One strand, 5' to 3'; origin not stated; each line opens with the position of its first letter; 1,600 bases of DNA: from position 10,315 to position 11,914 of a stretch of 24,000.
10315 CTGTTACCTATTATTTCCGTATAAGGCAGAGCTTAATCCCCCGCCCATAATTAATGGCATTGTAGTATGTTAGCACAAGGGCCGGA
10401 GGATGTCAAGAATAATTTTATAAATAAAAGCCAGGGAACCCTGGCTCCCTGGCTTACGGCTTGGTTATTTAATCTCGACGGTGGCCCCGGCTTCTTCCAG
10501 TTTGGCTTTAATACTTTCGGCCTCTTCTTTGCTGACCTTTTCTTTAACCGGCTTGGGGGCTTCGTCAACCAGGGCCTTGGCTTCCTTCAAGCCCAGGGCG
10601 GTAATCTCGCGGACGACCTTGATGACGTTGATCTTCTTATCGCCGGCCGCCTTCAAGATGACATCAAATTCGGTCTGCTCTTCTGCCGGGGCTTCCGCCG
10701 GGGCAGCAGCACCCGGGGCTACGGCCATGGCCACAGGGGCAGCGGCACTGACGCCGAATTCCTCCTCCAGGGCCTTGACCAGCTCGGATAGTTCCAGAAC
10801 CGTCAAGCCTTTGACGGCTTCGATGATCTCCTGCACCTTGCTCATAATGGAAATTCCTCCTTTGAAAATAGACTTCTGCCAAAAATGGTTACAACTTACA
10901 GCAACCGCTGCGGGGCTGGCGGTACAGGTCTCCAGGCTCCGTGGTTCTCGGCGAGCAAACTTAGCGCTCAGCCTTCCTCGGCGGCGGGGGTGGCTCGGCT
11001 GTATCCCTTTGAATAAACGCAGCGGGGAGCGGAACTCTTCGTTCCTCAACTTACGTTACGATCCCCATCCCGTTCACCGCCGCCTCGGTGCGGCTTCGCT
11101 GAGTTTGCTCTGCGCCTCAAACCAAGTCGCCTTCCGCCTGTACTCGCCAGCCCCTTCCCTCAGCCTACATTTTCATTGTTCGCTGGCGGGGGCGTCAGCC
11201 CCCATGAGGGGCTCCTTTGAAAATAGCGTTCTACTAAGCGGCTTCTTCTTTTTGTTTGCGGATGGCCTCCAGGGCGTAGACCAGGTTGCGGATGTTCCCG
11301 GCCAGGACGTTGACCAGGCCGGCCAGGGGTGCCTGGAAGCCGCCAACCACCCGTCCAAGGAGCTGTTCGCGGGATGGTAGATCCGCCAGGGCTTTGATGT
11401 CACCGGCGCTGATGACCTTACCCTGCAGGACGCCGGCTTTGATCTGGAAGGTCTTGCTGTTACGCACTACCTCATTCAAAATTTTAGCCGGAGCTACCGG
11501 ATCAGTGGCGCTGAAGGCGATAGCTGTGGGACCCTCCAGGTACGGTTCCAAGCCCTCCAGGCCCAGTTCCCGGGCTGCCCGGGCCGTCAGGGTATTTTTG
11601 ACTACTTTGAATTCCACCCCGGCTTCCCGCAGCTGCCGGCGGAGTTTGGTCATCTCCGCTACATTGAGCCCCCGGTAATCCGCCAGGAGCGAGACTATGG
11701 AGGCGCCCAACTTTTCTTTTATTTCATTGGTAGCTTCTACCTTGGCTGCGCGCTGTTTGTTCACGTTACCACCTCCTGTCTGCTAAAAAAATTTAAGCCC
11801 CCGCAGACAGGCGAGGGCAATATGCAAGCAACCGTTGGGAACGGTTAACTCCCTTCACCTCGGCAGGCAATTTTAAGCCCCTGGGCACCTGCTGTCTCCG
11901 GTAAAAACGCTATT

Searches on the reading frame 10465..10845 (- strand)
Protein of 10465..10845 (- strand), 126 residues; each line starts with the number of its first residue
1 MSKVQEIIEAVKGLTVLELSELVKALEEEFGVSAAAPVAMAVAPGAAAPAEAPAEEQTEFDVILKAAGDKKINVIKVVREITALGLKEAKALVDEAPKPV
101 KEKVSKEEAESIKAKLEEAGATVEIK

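Call 20: find_encoding_contigs(protein=window:10465-10845:-, flank=3000, max_places=10)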
Protein window:10465-10845:- (126 aa): 23 contigs read that carry it; 10 places shown.
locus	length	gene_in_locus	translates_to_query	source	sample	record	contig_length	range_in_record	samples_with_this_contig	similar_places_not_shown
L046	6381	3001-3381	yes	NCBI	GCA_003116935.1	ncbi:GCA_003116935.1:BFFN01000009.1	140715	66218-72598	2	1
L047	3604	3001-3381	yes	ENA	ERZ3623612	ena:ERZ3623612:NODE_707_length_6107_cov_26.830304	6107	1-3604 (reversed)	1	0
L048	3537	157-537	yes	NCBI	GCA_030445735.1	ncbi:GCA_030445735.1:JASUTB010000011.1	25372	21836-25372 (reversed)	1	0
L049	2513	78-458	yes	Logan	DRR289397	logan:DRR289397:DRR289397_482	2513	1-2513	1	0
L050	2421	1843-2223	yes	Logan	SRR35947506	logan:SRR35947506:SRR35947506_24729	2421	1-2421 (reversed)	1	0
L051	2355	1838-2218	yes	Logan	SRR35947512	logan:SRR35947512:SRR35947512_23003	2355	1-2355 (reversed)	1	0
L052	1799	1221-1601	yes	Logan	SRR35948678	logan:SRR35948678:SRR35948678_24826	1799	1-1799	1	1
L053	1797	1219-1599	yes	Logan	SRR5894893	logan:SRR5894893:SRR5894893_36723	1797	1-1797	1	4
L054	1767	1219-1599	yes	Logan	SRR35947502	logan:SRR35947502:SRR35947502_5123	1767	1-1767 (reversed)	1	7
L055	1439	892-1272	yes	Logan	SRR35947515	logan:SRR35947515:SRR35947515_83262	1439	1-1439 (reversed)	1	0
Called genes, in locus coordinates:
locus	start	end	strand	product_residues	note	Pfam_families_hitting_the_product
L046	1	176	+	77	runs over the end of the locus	PF00584:SecE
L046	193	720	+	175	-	PF02357:NusG, PF00467:KOW (weak)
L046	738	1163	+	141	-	PF03946:Ribosomal_L11_N, PF00298:Ribosomal_L11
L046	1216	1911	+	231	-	PF00687:Ribosomal_L1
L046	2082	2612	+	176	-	PF00466:Ribosomal_L10, PF27436:RL10_C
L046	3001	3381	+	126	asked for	PF16320:Ribosomal_L12_N, PF00542:Ribosomal_L12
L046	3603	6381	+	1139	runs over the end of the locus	PF04563:RNA_pol_Rpb2_1, PF04561:RNA_pol_Rpb2_2, PF04565:RNA_pol_Rpb2_3, PF10385:RNA_pol_Rpb2_45, PF00562:RNA_pol_Rpb2_6, PF04560:RNA_pol_Rpb2_7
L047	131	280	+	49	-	PF00471:Ribosomal_L33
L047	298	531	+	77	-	PF00584:SecE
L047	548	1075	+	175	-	PF02357:NusG, PF00467:KOW (weak)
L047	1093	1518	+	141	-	PF03946:Ribosomal_L11_N, PF00298:Ribosomal_L11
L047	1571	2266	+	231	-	PF00687:Ribosomal_L1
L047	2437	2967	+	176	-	PF00466:Ribosomal_L10, PF27436:RL10_C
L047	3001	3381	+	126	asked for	PF16320:Ribosomal_L12_N, PF00542:Ribosomal_L12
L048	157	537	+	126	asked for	PF16320:Ribosomal_L12_N, PF00542:Ribosomal_L12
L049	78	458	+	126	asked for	PF16320:Ribosomal_L12_N, PF00542:Ribosomal_L12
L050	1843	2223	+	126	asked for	PF16320:Ribosomal_L12_N, PF00542:Ribosomal_L12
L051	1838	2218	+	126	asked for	PF16320:Ribosomal_L12_N, PF00542:Ribosomal_L12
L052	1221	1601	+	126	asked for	PF16320:Ribosomal_L12_N, PF00542:Ribosomal_L12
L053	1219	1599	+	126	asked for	PF16320:Ribosomal_L12_N, PF00542:Ribosomal_L12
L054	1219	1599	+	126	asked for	PF16320:Ribosomal_L12_N, PF00542:Ribosomal_L12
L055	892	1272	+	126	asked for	PF16320:Ribosomal_L12_N, PF00542:Ribosomal_L12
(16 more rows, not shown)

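Call 45: find_homologous_proteins(query=window:10465-10845:-, max_evalue=1e-30)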
Query window:10465-10845:- (126 aa): 7938 proteins with E <= 1e-30 among 8000 candidates; the best 120 are listed.
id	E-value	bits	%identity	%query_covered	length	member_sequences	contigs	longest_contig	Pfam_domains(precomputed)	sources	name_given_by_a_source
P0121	1.0e-62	227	100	100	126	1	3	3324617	PF16320.11,PF00542.25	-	-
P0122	3.2e-62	226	99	100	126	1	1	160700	PF16320.11,PF00542.25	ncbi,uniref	ncbi:50S ribosomal protein L7/L12 [Moorella naiadis]|uniref:50S ribosomal protein L7/L12 n=1 Tax=Moo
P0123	3.7e-62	225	98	100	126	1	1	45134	PF16320.11,PF00542.25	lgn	-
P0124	6.0e-62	225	98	100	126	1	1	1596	PF16320.11,PF00542.25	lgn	-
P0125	9.4e-62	224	98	100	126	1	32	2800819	PF16320.11,PF00542.25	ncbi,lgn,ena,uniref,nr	ncbi:50S ribosomal protein L7/L12 [Moorella thermoacetica]|uniref:Large ribosomal subunit protein bL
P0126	2.5e-61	223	98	100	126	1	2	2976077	PF16320.11,PF00542.25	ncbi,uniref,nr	ncbi:50S ribosomal protein L7/L12 [Moorella thermoacetica]|uniref:Large ribosomal subunit protein bL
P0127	2.6e-61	223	98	100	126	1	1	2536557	PF16320.11,PF00542.25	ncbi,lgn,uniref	ncbi:50S ribosomal protein L7/L12 [Moorella thermoacetica]|uniref:50S ribosomal protein L7/L12 n=1 T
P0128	3.2e-61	222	98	100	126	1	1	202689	PF16320.11,PF00542.25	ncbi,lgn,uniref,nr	ncbi:50S ribosomal protein L7/L12 [Neomoorella thermoacetica]|uniref:50S ribosomal protein L7/L12 n=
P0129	1.3e-60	220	96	100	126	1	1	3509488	PF16320.11,PF00542.25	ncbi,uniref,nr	ncbi:50S ribosomal protein L7/L12 [Neomoorella glycerini]|uniref:Large ribosomal subunit protein bL1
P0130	1.6e-60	220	96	100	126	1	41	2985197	PF16320.11,PF00542.25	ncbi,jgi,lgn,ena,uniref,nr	ncbi:Ribosomal protein L7/L12 [Moorella glycerini]|jgi:large subunit ribosomal protein L7/L12|uniref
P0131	2.1e-60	220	97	100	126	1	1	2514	PF16320.11,PF00542.25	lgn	-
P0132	2.7e-60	219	97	100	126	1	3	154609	PF16320.11,PF00542.25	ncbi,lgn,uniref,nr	ncbi:MAG: large subunit ribosomal protein [Moorella sp. (in: firmicutes)]|uniref:Large ribosomal sub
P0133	1.3e-59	217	96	100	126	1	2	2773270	PF16320.11,PF00542.25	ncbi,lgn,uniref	ncbi:50S ribosomal protein L7/L12 [Moorella sp. ACPs]|uniref:50S ribosomal protein L7/L12 n=1 Tax=Ne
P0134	1.3e-59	217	95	100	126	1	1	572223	PF16320.11,PF00542.25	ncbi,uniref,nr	ncbi:50S ribosomal protein L7/L12 [Moorella sulfitireducens (nom. illeg.)]|uniref:50S ribosomal prot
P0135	1.4e-59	217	95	100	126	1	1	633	PF16320.11,PF00542.25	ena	-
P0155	3.3e-53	197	88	100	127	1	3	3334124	PF16320.11,PF00542.25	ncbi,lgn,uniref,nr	ncbi:LSU ribosomal protein L12P [Thermanaeromonas toyohensis ToBE]|uniref:Large ribosomal subunit pr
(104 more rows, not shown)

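Call 46: find_encoding_contigs(protein=P0122, flank=900, max_places=2)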
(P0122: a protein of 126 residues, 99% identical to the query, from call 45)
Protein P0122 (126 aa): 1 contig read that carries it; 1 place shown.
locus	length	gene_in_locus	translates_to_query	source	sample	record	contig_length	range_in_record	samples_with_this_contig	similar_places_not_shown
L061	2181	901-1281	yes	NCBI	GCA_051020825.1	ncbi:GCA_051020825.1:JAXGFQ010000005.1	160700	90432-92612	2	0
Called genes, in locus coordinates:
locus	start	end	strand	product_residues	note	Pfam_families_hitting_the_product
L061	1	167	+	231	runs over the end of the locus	PF00687:Ribosomal_L1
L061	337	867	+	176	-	PF00466:Ribosomal_L10, PF27436:RL10_C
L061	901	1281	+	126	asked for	PF16320:Ribosomal_L12_N, PF00542:Ribosomal_L12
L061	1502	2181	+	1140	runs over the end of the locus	PF04563:RNA_pol_Rpb2_1, PF04561:RNA_pol_Rpb2_2, PF04565:RNA_pol_Rpb2_3, PF10385:RNA_pol_Rpb2_45, PF00562:RNA_pol_Rpb2_6, PF04560:RNA_pol_Rpb2_7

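Call 47: find_encoding_contigs(protein=P0125, flank=900, max_places=4)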
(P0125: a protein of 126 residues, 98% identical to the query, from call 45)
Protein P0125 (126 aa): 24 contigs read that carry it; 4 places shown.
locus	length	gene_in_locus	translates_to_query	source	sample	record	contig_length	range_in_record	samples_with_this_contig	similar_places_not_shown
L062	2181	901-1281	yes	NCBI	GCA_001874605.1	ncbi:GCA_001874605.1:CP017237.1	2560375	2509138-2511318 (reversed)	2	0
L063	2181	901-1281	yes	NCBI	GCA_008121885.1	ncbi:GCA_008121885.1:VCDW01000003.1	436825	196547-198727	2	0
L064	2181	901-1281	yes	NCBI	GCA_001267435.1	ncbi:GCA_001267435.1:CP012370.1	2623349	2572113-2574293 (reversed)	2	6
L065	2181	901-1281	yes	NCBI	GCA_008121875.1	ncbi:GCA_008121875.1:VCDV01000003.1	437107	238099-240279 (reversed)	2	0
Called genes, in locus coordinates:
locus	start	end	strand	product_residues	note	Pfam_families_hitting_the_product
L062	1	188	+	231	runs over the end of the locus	PF00687:Ribosomal_L1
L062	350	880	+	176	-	PF00466:Ribosomal_L10, PF27436:RL10_C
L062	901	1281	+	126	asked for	PF16320:Ribosomal_L12_N, PF00542:Ribosomal_L12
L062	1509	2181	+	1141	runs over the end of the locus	PF04563:RNA_pol_Rpb2_1, PF04561:RNA_pol_Rpb2_2, PF04565:RNA_pol_Rpb2_3, PF10385:RNA_pol_Rpb2_45, PF00562:RNA_pol_Rpb2_6, PF04560:RNA_pol_Rpb2_7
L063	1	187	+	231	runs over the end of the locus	PF00687:Ribosomal_L1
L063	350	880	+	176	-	PF00466:Ribosomal_L10, PF27436:RL10_C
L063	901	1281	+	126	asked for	PF16320:Ribosomal_L12_N, PF00542:Ribosomal_L12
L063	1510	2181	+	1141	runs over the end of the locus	PF04563:RNA_pol_Rpb2_1, PF04561:RNA_pol_Rpb2_2, PF04565:RNA_pol_Rpb2_3, PF10385:RNA_pol_Rpb2_45, PF00562:RNA_pol_Rpb2_6, PF04560:RNA_pol_Rpb2_7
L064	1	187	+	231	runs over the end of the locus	PF00687:Ribosomal_L1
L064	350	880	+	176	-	PF00466:Ribosomal_L10, PF27436:RL10_C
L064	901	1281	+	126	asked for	PF16320:Ribosomal_L12_N, PF00542:Ribosomal_L12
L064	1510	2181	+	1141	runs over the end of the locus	PF04563:RNA_pol_Rpb2_1, PF04561:RNA_pol_Rpb2_2, PF04565:RNA_pol_Rpb2_3, PF10385:RNA_pol_Rpb2_45, PF00562:RNA_pol_Rpb2_6, PF04560:RNA_pol_Rpb2_7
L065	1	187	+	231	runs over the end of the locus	PF00687:Ribosomal_L1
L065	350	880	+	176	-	PF00466:Ribosomal_L10, PF27436:RL10_C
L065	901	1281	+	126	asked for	PF16320:Ribosomal_L12_N, PF00542:Ribosomal_L12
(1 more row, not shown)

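Call 48: find_encoding_contigs(protein=P0134, flank=900, max_places=2)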
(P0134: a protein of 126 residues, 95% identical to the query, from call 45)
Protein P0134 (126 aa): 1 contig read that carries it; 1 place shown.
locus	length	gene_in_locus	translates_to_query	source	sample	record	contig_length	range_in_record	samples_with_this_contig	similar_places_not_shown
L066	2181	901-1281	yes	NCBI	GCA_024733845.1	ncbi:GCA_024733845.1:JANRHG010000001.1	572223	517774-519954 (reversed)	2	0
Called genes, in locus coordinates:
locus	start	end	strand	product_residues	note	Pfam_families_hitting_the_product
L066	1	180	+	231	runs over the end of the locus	PF00687:Ribosomal_L1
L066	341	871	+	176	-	PF00466:Ribosomal_L10, PF27436:RL10_C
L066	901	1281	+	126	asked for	PF16320:Ribosomal_L12_N, PF00542:Ribosomal_L12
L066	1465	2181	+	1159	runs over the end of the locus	PF04563:RNA_pol_Rpb2_1, PF04561:RNA_pol_Rpb2_2, PF04565:RNA_pol_Rpb2_3, PF10385:RNA_pol_Rpb2_45, PF00562:RNA_pol_Rpb2_6, PF04560:RNA_pol_Rpb2_7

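Call 49: find_encoding_contigs(protein=P0155, flank=900, max_places=2)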
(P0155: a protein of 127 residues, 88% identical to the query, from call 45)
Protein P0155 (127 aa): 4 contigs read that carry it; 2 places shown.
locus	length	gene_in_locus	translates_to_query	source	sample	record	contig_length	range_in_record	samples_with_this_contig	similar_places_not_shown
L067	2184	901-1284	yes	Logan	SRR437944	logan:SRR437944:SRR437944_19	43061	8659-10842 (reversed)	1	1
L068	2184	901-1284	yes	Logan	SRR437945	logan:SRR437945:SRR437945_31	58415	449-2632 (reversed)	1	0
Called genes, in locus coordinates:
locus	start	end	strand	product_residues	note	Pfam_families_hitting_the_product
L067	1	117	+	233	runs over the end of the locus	PF00687:Ribosomal_L1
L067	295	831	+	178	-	PF00466:Ribosomal_L10, PF27436:RL10_C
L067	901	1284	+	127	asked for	PF16320:Ribosomal_L12_N, PF00542:Ribosomal_L12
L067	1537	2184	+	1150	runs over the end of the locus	PF04563:RNA_pol_Rpb2_1, PF04561:RNA_pol_Rpb2_2, PF04565:RNA_pol_Rpb2_3, PF10385:RNA_pol_Rpb2_45, PF00562:RNA_pol_Rpb2_6, PF04560:RNA_pol_Rpb2_7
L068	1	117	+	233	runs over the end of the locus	PF00687:Ribosomal_L1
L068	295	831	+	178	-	PF00466:Ribosomal_L10, PF27436:RL10_C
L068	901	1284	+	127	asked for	PF16320:Ribosomal_L12_N, PF00542:Ribosomal_L12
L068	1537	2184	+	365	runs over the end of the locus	?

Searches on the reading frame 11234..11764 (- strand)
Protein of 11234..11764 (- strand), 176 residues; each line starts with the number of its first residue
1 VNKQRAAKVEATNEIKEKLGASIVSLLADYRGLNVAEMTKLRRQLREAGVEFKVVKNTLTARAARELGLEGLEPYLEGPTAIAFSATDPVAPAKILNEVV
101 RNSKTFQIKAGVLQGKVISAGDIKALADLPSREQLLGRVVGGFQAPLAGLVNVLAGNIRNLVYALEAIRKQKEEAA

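Call 85: find_encoding_contigs(protein=window:11234-11764:-, flank=700, max_places=10)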
Protein window:11234-11764:- (176 aa): 4 contigs read that carry it; 3 places shown.
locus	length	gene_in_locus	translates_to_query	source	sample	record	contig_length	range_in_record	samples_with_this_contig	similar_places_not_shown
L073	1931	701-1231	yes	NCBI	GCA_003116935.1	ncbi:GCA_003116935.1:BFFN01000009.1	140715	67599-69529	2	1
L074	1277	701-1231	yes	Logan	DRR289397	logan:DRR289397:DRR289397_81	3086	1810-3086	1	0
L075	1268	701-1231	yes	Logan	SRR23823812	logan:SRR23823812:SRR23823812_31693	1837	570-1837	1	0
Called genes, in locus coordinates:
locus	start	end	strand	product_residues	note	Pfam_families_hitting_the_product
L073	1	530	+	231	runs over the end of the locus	PF00687:Ribosomal_L1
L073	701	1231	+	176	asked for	PF00466:Ribosomal_L10, PF27436:RL10_C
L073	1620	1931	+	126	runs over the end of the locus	PF16320:Ribosomal_L12_N, PF00542:Ribosomal_L12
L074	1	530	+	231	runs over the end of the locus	PF00687:Ribosomal_L1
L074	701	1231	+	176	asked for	PF00466:Ribosomal_L10, PF27436:RL10_C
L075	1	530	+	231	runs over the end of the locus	PF00687:Ribosomal_L1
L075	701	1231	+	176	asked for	PF00466:Ribosomal_L10, PF27436:RL10_C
